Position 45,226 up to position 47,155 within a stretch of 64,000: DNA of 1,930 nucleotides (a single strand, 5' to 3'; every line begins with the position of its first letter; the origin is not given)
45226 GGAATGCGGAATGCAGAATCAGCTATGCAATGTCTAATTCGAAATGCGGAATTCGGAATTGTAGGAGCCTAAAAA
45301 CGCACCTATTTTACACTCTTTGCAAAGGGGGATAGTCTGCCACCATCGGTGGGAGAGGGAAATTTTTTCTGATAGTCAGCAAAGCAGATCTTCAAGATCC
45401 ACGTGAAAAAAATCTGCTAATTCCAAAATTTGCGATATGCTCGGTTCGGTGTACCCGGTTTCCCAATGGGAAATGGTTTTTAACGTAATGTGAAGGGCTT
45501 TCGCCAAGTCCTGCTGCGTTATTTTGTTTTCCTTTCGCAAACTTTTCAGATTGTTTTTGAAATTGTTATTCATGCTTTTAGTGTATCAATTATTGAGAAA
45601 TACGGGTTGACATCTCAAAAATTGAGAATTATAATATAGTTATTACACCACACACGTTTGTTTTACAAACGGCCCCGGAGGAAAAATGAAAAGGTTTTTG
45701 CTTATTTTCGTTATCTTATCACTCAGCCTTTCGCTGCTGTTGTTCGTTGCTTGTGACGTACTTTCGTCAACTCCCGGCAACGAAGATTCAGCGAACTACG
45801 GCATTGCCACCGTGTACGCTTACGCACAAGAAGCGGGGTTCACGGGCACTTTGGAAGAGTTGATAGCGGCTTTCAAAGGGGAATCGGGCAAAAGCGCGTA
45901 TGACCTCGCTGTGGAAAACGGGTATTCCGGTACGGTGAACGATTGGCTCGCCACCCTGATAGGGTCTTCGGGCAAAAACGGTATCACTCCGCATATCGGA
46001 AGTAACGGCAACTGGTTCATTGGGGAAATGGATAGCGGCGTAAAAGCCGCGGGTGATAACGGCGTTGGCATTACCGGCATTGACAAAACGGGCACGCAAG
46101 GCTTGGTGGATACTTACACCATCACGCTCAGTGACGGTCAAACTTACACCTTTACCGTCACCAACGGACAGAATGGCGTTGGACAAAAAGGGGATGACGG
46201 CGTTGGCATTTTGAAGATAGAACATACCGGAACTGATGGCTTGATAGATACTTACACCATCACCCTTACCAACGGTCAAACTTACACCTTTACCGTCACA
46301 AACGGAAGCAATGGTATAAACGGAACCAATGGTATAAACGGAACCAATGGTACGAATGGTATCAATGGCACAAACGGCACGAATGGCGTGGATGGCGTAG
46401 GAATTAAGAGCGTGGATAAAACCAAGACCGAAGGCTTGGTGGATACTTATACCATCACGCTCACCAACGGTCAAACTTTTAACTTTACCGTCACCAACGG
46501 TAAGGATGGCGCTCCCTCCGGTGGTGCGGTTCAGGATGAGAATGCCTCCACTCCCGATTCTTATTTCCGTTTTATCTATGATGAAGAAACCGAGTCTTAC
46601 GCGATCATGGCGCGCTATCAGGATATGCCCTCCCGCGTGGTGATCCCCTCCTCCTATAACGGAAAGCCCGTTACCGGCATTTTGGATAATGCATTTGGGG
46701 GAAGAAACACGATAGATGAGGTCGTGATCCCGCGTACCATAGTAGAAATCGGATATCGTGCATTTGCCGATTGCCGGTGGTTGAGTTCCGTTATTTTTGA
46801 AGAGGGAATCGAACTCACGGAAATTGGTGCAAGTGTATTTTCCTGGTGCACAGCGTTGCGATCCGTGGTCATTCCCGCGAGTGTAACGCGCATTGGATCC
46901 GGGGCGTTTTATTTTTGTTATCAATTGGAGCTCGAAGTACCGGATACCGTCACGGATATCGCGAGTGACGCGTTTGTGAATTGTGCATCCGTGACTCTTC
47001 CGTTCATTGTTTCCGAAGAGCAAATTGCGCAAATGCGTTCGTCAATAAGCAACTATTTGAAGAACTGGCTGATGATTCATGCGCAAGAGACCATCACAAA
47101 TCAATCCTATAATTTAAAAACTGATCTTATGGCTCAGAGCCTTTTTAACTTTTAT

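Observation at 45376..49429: XRE repressor with a promoter-embedded palindromic operator controlling a 1247-aa mosaic surface lipoprotein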

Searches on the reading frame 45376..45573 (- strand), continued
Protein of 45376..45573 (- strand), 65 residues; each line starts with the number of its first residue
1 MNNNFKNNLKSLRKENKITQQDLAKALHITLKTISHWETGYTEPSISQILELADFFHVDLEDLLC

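Call 87: find_encoding_contigs(protein=P0165, flank=6000, max_places=6)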
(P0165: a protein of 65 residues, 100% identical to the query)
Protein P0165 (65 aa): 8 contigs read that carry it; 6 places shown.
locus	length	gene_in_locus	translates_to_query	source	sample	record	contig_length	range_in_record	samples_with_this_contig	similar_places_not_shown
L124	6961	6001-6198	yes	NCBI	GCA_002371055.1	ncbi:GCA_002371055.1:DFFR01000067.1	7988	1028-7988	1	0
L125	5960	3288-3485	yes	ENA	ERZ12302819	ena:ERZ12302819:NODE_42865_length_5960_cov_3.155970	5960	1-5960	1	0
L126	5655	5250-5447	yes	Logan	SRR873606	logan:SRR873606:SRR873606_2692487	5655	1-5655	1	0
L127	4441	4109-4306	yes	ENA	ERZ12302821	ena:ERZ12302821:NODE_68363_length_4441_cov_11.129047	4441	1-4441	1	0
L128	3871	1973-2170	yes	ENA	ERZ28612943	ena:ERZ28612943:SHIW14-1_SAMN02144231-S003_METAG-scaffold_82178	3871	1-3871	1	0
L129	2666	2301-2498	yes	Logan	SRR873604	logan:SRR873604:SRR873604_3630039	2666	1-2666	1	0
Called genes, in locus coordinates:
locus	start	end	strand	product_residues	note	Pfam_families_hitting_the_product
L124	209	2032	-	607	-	PF01541:GIY-YIG, PF27096:UvrC_M, PF02151:UVR (weak), PF22920:UvrC_RNaseH, PF08459:UvrC_RNaseH_dom, PF12826:HHH_2, PF14520:HHH_5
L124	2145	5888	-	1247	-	-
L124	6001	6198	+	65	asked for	PF12844:HTH_19, PF13560:HTH_31, PF01381:HTH_3, PF13443:HTH_26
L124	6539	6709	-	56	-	-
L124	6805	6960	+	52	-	?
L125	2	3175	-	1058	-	?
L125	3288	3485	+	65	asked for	PF12844:HTH_19, PF13560:HTH_31, PF01381:HTH_3, PF13443:HTH_26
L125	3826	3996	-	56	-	-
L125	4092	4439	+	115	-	PF01022:HTH_5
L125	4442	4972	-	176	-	-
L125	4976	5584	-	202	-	-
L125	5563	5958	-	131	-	?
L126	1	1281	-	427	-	?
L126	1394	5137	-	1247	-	-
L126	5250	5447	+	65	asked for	PF12844:HTH_19, PF13560:HTH_31, PF01381:HTH_3, PF13443:HTH_26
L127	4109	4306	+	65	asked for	PF12844:HTH_19, PF13560:HTH_31, PF01381:HTH_3, PF13443:HTH_26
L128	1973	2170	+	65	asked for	PF12844:HTH_19, PF13560:HTH_31, PF01381:HTH_3, PF13443:HTH_26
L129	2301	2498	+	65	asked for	PF12844:HTH_19, PF13560:HTH_31, PF01381:HTH_3, PF13443:HTH_26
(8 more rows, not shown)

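Call 92: find_encoding_contigs(protein=P0172, flank=6000, max_places=3)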
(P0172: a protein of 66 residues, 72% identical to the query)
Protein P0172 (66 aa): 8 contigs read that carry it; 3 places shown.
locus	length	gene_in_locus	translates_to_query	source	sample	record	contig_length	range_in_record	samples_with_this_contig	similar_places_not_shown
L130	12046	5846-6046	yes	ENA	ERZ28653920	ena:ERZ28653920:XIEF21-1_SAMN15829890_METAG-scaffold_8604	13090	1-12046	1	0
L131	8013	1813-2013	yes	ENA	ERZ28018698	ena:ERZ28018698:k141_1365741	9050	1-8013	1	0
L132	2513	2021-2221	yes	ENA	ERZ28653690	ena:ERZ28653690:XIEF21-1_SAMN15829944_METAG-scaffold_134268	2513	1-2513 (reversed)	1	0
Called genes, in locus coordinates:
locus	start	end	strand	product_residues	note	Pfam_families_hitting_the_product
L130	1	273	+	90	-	?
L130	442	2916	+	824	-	-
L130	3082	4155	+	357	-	-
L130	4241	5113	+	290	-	PF00128:Alpha-amylase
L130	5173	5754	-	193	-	PF00641:Zn_ribbon_RanBP (faint)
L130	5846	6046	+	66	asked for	PF12844:HTH_19, PF13560:HTH_31, PF01381:HTH_3, PF13443:HTH_26 (weak)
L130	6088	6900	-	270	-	PF01656:CbiA, PF10609:ParA, PF13614:AAA_31 (weak)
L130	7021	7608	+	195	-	PF00210:Ferritin (weak), PF02915:Rubrerythrin, PF21349:RUBY_RBDX (weak)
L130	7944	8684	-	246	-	PF13353:Fer4_12 (weak), PF04055:Radical_SAM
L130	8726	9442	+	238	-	PF02417:Chromate_transp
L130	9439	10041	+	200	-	PF02417:Chromate_transp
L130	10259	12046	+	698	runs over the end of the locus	PF07690:MFS_1, PF13347:MFS_2 (weak), PF03209:PUCC (faint), PF07690:MFS_1, PF00083:Sugar_tr, PF13347:MFS_2 (weak), PF07690:MFS_1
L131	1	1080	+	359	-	PF00128:Alpha-amylase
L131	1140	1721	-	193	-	PF00641:Zn_ribbon_RanBP (faint)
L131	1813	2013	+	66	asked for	PF12844:HTH_19, PF13560:HTH_31, PF01381:HTH_3, PF13443:HTH_26 (weak)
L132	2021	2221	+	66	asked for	PF12844:HTH_19, PF13560:HTH_31, PF01381:HTH_3, PF13443:HTH_26 (weak)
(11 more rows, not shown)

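Call 93: find_encoding_contigs(protein=P0167, flank=4000, max_places=3)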
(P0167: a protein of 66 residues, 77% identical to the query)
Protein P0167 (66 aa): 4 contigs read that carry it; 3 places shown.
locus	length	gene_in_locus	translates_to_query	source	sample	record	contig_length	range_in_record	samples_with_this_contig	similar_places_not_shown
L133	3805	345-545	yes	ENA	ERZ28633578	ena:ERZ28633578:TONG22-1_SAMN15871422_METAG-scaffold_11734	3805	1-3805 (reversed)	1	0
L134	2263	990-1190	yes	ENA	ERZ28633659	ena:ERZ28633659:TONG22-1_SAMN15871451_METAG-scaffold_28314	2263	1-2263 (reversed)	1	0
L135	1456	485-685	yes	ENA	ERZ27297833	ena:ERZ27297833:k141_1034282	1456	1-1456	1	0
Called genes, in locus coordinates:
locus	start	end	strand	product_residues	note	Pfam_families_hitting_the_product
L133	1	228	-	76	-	?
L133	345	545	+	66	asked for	PF12844:HTH_19, PF13560:HTH_31, PF01381:HTH_3, PF13443:HTH_26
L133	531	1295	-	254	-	PF00210:Ferritin, PF02915:Rubrerythrin, PF21349:RUBY_RBDX (weak)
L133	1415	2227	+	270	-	PF01656:CbiA, PF10609:ParA, PF13614:AAA_31 (weak)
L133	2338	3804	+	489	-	?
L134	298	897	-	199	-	-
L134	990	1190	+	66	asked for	PF12844:HTH_19, PF13560:HTH_31, PF01381:HTH_3, PF13443:HTH_26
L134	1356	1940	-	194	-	PF00210:Ferritin (weak), PF02915:Rubrerythrin, PF21349:RUBY_RBDX (weak)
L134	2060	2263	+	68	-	?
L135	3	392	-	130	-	?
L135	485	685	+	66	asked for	PF12844:HTH_19, PF13560:HTH_31, PF01381:HTH_3, PF13443:HTH_26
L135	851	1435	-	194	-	PF00210:Ferritin (weak), PF02915:Rubrerythrin, PF21349:RUBY_RBDX (weak)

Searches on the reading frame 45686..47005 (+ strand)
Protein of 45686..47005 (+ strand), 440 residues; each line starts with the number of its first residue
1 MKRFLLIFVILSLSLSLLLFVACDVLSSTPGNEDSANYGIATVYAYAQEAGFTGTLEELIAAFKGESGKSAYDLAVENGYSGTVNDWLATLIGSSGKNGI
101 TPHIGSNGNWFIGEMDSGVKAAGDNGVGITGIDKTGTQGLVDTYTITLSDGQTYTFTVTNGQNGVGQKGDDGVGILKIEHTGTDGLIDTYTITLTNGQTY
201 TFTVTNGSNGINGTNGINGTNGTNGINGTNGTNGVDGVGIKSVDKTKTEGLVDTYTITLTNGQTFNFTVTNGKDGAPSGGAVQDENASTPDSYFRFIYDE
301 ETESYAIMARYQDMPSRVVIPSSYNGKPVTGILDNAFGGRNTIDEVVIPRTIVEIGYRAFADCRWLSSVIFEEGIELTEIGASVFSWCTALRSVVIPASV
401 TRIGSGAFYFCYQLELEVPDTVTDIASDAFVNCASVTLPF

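Call 32: find_related_loci(query=A2, collection=genome_contigs, flank=3500)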
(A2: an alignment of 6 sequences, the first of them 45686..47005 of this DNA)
Query A2 (440 aa) in genome_contigs; peptide patterns used: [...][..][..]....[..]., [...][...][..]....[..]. (x = any residue, [..] = any of these).
600 stretches matched a pattern (row limit reached: there are more); 108 encode a relative of the query (tblastn E <= 1e-3); the best 80 are kept; 80 distinct loci.
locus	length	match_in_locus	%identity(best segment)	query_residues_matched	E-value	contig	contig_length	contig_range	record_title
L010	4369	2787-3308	52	40-224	1e-48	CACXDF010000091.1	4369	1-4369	MAG: uncultured Clostridiales bacterium isolate RUG11154 genome assembly, contig: RUG11154_asm_91, whole genome shotgun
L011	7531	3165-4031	41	1-307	1e-44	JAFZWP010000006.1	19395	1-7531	MAG: Bacilli bacterium isolate RGIG8164 Water_buffalos_Rumen-3__c98383, whole genome shotgun sequence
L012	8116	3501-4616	31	87-430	2e-42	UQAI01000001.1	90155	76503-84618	uncultured Mollicutes bacterium isolate UMGS75 genome assembly, contig: NODE_64_length_90155_cov_10.903518, whole genome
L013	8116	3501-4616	35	3-324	6e-43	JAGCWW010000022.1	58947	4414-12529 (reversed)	MAG: Acholeplasmatales bacterium isolate RGIG10196 Yak_Rumen-5__c583436, whole genome shotgun sequence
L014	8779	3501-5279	33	27-377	4e-40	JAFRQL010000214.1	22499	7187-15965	MAG: Bacillota bacterium isolate RGIG2707 Goat_Omasum-4__c614371, whole genome shotgun sequence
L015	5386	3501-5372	39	26-380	6e-40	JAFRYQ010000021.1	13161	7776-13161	MAG: Bacillota bacterium isolate RGIG2917 Goat_Omasum.Co__c253793, whole genome shotgun sequence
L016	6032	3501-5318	38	39-291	1e-39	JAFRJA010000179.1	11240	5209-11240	MAG: Erysipelotrichaceae bacterium isolate RGIG2514 Goat_Jejunum-3__c372186, whole genome shotgun sequence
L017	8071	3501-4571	45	93-290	6e-39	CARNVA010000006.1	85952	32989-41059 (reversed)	MAG TPA_asm: uncultured Eubacteriales bacterium isolate MGBC144555 genome assembly, contig: MGBC144555.6, whole genome s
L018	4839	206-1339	45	93-290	5e-38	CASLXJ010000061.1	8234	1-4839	MAG: uncultured bacterium isolate 8-6_110307.18_1677752973 genome assembly, contig: NODE_2027_length_8234_cov_4.692994,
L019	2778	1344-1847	39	39-275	4e-38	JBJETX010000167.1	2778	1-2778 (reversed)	MAG: Christensenellales bacterium isolate PUUB15_bin.055 NODE_52589_length_2778_cov_5.229526, whole genome shotgun seque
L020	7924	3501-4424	32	98-408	1e-36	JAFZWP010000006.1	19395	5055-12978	MAG: Bacilli bacterium isolate RGIG8164 Water_buffalos_Rumen-3__c98383, whole genome shotgun sequence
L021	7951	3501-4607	33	2-276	3e-36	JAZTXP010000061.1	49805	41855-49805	MAG: Eubacteriales bacterium isolate T1900045329_YK20190018.MAGScoT_cleanbin_000027 SGB_6499_k141_856584, whole genome s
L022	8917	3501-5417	38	65-290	5e-36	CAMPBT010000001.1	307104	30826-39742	MAG: uncultured Bacillales bacterium isolate SRR873610_bin.55_metaWRAP_v1.3_MAG genome assembly, contig: NODE_10_length_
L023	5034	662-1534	42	65-293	4e-36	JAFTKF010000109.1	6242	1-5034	MAG: Clostridia bacterium isolate RGIG3894 Roe_deer_Cecum-2__c257268, whole genome shotgun sequence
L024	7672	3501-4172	38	3-307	4e-34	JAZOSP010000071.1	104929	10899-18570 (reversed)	MAG: Eubacteriales bacterium isolate T1900045543_YK20190237.MAGScoT_cleanbin_000019 SGB_7833_k141_4056833, whole genome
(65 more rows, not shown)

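Call 71: predict_structure(alignment_id=A2)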
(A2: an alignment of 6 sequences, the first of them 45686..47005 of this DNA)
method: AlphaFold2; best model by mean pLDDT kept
length: 440 residues; sequences in the alignment: 6
mean_pLDDT: 62.9   pTM: 0.42
mean pLDDT of the five models: 62.9, 62.0, 61.1, 58.6, 57.0
residues with pLDDT >= 90: 91; 70-90: 73; 50-70: 133; < 50: 143
segments of 3 or more residues with pLDDT < 50: 17-53, 64-68, 88-102, 122-129, 156-173, 207-236, 272-284
pLDDT, mean of each block of 10 residues (from residue 1): 65 56 30 30 47 51 48 53 52 38 51 53 42 58 54 50 30 52 56 57 51 28 35 46 61 66 64 39 59 85 89 83 93 91 90 95 90 91 92 91 94 89 92 82
secondary structure, 60 per line:
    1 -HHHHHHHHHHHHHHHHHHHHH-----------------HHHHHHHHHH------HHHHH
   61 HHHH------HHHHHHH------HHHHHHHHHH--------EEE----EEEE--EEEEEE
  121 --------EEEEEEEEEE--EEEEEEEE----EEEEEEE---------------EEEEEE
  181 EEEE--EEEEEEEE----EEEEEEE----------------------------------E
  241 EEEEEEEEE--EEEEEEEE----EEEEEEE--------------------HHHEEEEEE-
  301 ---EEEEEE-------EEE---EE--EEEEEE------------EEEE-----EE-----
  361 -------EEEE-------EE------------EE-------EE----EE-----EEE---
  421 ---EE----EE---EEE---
elements in order: H2-22 H40-49 H56-64 H71-77 H84-93 E102-104 E109-112 E115-120 E129-138 E141-148 E153-159 E175-184 E187-194 E199-205 E240-249 E252-259 E264-270 E294-299 E304-309 E317-319 E327-332 E345-348 E368-371 E415-417 E435-437
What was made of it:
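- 45755..46525 (+): 'Head': motifs shared with many Firmicute surface proteins and some phage tail proteins, three DTYTIT beta-meander repeats, and 11 GXY triplets (46304-46402). The structure model has low confidence here (call 71).
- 46667..46993 (+): BspA/TpLRR-type leucine-rich repeat domain. The model has pLDDT ~90 here (call 71).
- Tried and rejected: Confidence was too low (pLDDT ~50) to interpret (call 71).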

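Call 76: fold_search(model_id=the predicted structure, library=pdb)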
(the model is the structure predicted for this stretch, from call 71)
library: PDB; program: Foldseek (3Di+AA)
matches with E <= 10: 712; with E <= 0.001: 16
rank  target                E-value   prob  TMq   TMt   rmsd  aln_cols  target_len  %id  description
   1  6mlx_A                6.3e-09  1.00  0.27  0.52   5.9       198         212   25  Crystal structure of T. pallidum Leucine Rich Repeat protein (TpLRR) (released 2019-07-17)
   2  6mlx_B                1.1e-08  1.00  0.26  0.50   7.5       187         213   24  Crystal structure of T. pallidum Leucine Rich Repeat protein (TpLRR) (released 2019-07-17)
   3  6mlx_C                1.7e-08  1.00  0.27  0.51   6.9       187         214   24  Crystal structure of T. pallidum Leucine Rich Repeat protein (TpLRR) (released 2019-07-17)
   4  4gt6                  3.4e-08  1.00  0.26  0.30   7.2       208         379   23  Crystal structure of a leucine rich cell surface protein (FAEPRAA2165_01021) from Faecalibacterium prausnitzii A2-165 at (released 2012-09-26)
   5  4oju_A                3.5e-06  1.00  0.27  0.78   4.7       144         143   26  Crystal structure of a leucine-rich repeat protein (BACCAP_00569) from Bacteroides capillosus ATCC 29799 at 2.00 A res (released 2014-06-18)
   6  4h09_B                4.4e-06  1.00  0.21  0.25   9.0       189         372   22  Crystal structure of a leucine-rich repeat protein (EUBVEN_01088) from Eubacterium ventriosum ATCC 27560 at 2.50 A res (released 2012-10-10)
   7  4h09_A                5.7e-06  1.00  0.21  0.24   9.3       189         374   21  Crystal structure of a leucine-rich repeat protein (EUBVEN_01088) from Eubacterium ventriosum ATCC 27560 at 2.50 A res (released 2012-10-10)
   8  4fs7                  6.3e-06  1.00  0.30  0.34   3.0       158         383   29  Crystal structure of a leucine-rich repeat protein (BACOVA_04585) from Bacteroides ovatus ATCC 8483 at 1.19 A resolution (released 2012-09-19)
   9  4fd0                  8.2e-06  1.00  0.25  0.28  13.8       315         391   16  Crystal structure of a putative cell surface protein (BACCAC_03700) from Bacteroides caccae ATCC 43185 at 2.07 A resolut (released 2012-07-25)
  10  4h09_E                9.1e-06  1.00  0.20  0.23   9.8       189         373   21  Crystal structure of a leucine-rich repeat protein (EUBVEN_01088) from Eubacterium ventriosum ATCC 27560 at 2.50 A res (released 2012-10-10)
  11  4oju_B                1.5e-05  1.00  0.26  0.76   4.8       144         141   26  Crystal structure of a leucine-rich repeat protein (BACCAP_00569) from Bacteroides capillosus ATCC 29799 at 2.00 A res (released 2014-06-18)
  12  4h09_C                2.6e-05  1.00  0.22  0.26   8.4       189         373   21  Crystal structure of a leucine-rich repeat protein (EUBVEN_01088) from Eubacterium ventriosum ATCC 27560 at 2.50 A res (released 2012-10-10)
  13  4h09_D                2.8e-05  1.00  0.20  0.23  10.2       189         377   22  Crystal structure of a leucine-rich repeat protein (EUBVEN_01088) from Eubacterium ventriosum ATCC 27560 at 2.50 A res (released 2012-10-10)
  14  4fdw                  4.0e-05  1.00  0.25  0.29  10.9       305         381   14  Crystal structure of a putative cell surface protein (BACOVA_01565) from Bacteroides ovatus ATCC 8483 at 2.05 A resoluti (released 2012-07-25)
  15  4oju_D                6.1e-05  1.00  0.25  0.74   4.4       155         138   24  Crystal structure of a leucine-rich repeat protein (BACCAP_00569) from Bacteroides capillosus ATCC 29799 at 2.00 A res (released 2014-06-18)
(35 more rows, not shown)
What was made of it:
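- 46667..46993 (+): Foldseek matches TpLRR 6mlx at E=6e-9 and gut-bacterial LRR surface proteins 4gt6, 4oju and 4fs7 (call 76).
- On BspA/TpLRR-type LRR proteins (Pfam LRR_5): Foldseek to 6mlx gives E=6e-9 and prob 1.00, with model pLDDT ~90 in this region (calls 71, 76).
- Closest known: BspA / TpLRR-type leucine-rich-repeat surface proteins. Same: The confident model matches TpLRR and gut-bacterial LRR surface proteins (call 76).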
